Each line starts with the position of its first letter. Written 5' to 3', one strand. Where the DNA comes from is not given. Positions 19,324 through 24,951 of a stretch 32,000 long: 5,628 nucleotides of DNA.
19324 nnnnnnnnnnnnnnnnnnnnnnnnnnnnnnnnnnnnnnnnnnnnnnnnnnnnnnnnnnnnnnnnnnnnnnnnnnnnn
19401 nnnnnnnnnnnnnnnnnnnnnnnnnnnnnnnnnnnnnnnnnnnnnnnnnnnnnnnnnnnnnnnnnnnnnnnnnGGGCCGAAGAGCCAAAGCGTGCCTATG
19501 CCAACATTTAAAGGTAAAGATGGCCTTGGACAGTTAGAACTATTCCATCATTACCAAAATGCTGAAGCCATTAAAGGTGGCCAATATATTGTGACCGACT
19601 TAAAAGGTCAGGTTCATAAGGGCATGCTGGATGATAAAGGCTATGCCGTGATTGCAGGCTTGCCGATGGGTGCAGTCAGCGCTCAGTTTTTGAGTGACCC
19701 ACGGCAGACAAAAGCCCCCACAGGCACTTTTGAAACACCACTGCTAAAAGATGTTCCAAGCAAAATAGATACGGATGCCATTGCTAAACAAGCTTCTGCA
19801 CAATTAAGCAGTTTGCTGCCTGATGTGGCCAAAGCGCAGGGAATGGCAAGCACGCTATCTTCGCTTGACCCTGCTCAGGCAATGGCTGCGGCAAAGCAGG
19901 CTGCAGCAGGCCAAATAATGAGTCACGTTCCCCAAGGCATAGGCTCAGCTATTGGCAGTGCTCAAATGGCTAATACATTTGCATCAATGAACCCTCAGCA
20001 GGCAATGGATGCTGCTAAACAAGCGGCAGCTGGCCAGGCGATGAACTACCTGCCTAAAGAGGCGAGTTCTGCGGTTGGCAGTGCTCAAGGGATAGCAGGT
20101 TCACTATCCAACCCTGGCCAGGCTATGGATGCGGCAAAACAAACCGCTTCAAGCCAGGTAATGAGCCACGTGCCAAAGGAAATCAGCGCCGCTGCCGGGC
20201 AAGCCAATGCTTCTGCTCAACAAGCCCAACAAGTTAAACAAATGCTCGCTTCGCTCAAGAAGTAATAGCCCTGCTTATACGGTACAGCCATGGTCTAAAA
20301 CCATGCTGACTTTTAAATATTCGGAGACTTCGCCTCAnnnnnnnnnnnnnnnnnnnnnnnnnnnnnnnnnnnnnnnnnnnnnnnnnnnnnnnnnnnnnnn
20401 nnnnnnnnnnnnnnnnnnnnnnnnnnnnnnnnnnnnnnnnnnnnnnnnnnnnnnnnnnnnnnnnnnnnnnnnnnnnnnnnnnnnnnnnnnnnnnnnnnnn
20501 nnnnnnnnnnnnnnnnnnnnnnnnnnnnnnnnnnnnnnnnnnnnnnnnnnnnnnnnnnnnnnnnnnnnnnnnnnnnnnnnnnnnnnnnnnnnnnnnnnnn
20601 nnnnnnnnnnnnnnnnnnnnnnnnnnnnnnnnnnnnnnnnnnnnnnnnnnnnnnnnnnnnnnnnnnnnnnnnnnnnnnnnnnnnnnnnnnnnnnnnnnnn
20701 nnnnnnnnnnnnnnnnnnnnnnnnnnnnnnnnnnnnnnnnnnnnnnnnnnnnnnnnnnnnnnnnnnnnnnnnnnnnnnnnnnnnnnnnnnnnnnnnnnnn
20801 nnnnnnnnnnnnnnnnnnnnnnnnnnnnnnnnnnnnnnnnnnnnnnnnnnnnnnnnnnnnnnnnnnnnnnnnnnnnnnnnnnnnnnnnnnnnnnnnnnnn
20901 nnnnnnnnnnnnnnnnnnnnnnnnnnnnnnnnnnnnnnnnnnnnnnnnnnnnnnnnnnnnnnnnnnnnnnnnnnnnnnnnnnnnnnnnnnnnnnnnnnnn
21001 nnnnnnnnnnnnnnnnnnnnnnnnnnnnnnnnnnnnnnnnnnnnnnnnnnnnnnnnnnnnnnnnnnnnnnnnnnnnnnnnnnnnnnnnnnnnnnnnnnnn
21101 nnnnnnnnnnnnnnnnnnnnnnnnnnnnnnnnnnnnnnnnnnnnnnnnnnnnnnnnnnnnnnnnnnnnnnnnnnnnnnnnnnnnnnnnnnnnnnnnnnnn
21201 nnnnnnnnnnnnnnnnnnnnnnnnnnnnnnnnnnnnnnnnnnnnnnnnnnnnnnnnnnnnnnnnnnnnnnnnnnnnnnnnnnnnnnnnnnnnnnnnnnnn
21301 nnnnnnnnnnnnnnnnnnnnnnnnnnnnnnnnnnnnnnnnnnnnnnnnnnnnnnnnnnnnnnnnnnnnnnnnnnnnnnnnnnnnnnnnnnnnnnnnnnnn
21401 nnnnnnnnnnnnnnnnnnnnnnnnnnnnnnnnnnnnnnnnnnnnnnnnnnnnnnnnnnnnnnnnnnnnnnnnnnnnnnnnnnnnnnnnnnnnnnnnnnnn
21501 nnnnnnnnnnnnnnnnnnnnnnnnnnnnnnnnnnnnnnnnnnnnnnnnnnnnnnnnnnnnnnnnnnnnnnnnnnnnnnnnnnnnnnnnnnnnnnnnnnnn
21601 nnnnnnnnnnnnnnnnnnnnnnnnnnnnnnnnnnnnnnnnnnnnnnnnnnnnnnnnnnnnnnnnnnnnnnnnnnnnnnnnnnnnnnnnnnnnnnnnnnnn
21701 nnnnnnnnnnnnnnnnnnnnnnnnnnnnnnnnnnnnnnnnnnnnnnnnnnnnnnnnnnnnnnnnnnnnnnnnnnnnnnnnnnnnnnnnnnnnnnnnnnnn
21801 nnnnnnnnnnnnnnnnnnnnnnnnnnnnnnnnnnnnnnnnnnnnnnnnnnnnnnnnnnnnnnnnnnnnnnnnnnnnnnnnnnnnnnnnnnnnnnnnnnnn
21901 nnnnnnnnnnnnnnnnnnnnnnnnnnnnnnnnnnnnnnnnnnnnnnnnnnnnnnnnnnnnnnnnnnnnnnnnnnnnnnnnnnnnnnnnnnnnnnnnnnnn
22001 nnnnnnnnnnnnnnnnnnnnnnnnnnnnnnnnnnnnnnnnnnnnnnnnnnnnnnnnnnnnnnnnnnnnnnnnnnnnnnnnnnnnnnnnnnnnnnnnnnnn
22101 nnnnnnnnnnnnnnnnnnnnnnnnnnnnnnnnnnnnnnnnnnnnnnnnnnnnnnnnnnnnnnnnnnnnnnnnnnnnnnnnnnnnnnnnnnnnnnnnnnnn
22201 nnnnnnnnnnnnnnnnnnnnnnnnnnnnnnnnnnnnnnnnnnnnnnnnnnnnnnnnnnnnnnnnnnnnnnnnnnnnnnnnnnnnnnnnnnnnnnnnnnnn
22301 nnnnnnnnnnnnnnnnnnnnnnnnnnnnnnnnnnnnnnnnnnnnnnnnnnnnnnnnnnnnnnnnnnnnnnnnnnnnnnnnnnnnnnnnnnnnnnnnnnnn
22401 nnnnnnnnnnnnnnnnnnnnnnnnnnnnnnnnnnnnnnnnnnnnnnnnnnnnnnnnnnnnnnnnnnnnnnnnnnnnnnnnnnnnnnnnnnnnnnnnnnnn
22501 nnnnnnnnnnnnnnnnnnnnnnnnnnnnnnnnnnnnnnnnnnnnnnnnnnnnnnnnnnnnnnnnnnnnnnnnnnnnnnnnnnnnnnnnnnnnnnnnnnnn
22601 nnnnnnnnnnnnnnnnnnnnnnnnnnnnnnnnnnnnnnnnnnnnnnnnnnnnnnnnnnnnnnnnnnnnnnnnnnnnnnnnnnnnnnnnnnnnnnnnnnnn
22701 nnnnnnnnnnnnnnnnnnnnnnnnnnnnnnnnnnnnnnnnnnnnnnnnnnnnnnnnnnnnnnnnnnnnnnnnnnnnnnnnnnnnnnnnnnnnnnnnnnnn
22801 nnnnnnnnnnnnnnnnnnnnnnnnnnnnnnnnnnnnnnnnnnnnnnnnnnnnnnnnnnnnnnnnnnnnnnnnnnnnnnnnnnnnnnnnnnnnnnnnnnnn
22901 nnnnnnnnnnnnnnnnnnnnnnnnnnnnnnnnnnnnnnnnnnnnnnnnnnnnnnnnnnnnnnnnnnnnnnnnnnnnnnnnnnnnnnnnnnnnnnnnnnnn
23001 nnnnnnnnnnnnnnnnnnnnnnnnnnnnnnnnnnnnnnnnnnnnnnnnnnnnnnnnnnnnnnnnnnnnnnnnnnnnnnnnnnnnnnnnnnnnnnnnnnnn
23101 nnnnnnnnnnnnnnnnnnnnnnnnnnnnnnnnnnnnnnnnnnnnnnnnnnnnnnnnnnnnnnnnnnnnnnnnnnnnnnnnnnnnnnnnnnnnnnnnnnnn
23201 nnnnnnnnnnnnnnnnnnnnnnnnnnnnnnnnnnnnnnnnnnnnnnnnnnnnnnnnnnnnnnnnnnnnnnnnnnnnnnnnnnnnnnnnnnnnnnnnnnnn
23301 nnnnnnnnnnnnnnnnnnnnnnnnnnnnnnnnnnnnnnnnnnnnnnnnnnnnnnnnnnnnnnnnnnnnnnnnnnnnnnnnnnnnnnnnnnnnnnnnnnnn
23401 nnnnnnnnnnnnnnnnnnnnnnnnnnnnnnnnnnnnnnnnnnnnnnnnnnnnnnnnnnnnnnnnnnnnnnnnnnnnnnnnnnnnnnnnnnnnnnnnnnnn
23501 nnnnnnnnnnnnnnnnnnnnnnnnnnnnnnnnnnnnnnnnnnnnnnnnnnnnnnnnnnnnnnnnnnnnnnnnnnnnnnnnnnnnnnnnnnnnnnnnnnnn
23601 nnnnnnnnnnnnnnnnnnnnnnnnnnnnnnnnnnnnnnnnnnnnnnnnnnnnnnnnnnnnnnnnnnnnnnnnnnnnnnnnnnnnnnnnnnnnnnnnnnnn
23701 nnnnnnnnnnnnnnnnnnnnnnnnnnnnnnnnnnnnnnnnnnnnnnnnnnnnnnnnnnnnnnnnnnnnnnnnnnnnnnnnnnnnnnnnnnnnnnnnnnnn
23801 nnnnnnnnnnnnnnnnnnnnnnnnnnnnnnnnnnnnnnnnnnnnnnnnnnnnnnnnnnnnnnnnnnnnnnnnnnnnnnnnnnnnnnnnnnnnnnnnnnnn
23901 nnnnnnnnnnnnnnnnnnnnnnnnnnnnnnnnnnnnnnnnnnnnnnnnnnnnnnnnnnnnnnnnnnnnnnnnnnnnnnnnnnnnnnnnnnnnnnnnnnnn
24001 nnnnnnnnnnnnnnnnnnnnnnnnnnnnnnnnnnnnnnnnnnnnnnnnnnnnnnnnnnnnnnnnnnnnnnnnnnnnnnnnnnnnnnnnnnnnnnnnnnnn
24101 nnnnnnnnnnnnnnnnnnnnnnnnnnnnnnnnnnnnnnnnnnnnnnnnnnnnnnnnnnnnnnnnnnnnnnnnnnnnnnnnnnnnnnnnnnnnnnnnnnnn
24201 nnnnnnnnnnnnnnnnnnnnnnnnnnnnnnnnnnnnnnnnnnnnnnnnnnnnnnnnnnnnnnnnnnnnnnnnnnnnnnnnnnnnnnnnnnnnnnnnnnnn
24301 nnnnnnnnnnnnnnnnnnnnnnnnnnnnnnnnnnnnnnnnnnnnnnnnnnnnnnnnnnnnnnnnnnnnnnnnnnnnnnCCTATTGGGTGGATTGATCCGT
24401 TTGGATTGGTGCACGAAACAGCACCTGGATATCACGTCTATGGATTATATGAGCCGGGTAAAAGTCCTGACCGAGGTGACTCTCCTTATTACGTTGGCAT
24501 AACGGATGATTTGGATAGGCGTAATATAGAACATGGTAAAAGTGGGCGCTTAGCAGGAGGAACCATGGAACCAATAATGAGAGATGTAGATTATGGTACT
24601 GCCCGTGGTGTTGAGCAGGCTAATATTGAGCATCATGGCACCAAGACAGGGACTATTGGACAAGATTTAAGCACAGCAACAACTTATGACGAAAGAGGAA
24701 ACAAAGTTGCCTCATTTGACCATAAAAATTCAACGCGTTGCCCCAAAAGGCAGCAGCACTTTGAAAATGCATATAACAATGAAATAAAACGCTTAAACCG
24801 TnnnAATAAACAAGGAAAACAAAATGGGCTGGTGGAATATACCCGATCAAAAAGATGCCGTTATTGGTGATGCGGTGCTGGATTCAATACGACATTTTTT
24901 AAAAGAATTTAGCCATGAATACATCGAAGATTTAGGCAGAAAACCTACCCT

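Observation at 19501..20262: VgrG2 has an unusual C-terminal extension: TTR-like beta segment plus four tandem ~40-aa Ala/Gln-rich repeats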

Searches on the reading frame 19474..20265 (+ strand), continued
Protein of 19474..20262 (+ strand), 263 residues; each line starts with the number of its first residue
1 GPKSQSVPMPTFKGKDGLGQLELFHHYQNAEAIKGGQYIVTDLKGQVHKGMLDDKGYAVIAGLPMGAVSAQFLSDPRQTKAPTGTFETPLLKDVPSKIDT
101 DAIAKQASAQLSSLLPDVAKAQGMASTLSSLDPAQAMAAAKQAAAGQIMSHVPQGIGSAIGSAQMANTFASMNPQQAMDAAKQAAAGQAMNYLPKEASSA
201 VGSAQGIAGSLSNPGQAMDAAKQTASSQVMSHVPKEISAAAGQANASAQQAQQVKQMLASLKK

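Call 74: find_encoding_contigs(protein=P0005, flank=6000, max_places=1)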
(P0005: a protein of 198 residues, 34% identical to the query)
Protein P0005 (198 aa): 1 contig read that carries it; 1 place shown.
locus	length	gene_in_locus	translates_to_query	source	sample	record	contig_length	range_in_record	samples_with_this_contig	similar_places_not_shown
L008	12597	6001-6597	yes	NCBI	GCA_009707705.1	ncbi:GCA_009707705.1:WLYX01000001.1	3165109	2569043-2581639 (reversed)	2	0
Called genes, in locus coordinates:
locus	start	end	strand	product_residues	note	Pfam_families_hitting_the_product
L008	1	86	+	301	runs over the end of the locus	PF04174:CP_ATPgrasp_1, PF14403:CP_ATPgrasp_2, PF04168:Alpha-E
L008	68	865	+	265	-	PF04168:Alpha-E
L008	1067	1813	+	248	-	PF01841:Transglut_core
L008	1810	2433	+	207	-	PF03695:UPF0149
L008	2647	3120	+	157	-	PF00293:NUDIX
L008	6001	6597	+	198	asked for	-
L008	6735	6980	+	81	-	-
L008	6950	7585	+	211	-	-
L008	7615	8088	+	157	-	PF20148:DUF6531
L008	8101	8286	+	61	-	-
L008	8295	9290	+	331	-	-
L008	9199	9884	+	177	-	PF25023:TEN_YD-shell (weak), PF05593:RHS_repeat (weak)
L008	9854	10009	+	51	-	PF05593:RHS_repeat (faint)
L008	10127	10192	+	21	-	-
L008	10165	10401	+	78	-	-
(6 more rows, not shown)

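Call 105: search_protein_families(library=pfam, proteins=[P0008, P0102], max_evalue=0.1)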
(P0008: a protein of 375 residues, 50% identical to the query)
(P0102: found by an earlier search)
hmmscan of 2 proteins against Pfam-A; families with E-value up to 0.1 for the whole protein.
P0008 (375 aa): 1 family
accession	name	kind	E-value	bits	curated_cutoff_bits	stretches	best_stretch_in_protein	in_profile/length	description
PF10106.14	DUF2345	-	1.6e-17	64.1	30.7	1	1-69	80-150/151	Uncharacterized protein conserved in bacteria (DUF2345)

P0102 (486 aa): 1 family
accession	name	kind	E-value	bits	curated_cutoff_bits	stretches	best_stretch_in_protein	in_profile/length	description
PF10106.14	DUF2345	-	1.2e-43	148.9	30.7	1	36-182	2-150/151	Uncharacterized protein conserved in bacteria (DUF2345)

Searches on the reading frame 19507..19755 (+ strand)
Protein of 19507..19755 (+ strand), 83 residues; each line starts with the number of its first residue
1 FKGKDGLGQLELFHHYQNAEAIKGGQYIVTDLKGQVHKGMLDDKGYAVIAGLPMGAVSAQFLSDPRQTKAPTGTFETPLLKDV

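Call 56: find_homologous_proteins(query=A2, max_evalue=0.001)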
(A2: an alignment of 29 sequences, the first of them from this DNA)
Query A2 (29 sequences) (83 aa, profile of the alignment): 3 proteins with E <= 0.001 among 271 candidates.
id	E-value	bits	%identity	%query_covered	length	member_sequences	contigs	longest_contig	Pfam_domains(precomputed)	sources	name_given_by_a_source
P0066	7.0e-26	108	37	86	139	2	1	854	-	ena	-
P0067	1.3e-16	78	38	77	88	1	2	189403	-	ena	-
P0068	5.5e-4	37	25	84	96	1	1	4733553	-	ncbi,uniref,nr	ncbi:Uncharacterised protein [Chromobacterium violaceum]|uniref:Uncharacterized protein n=1 Tax=Chro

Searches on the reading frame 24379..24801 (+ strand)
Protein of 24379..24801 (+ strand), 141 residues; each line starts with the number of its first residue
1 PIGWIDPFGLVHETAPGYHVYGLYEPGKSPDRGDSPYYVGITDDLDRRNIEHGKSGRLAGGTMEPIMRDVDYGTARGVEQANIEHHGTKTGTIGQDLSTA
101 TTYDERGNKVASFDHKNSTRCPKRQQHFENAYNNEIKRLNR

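Call 86: search_protein_families(library=pfam, proteins=[window:24379-24801:+], max_evalue=1)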
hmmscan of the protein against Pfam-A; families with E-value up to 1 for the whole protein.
window:24379-24801:+ (141 aa): 1 family
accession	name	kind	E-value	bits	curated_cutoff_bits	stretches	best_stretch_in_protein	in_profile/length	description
PF01541.30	GIY-YIG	-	0.026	15.3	22.6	1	35-55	12-33/78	GIY-YIG catalytic domain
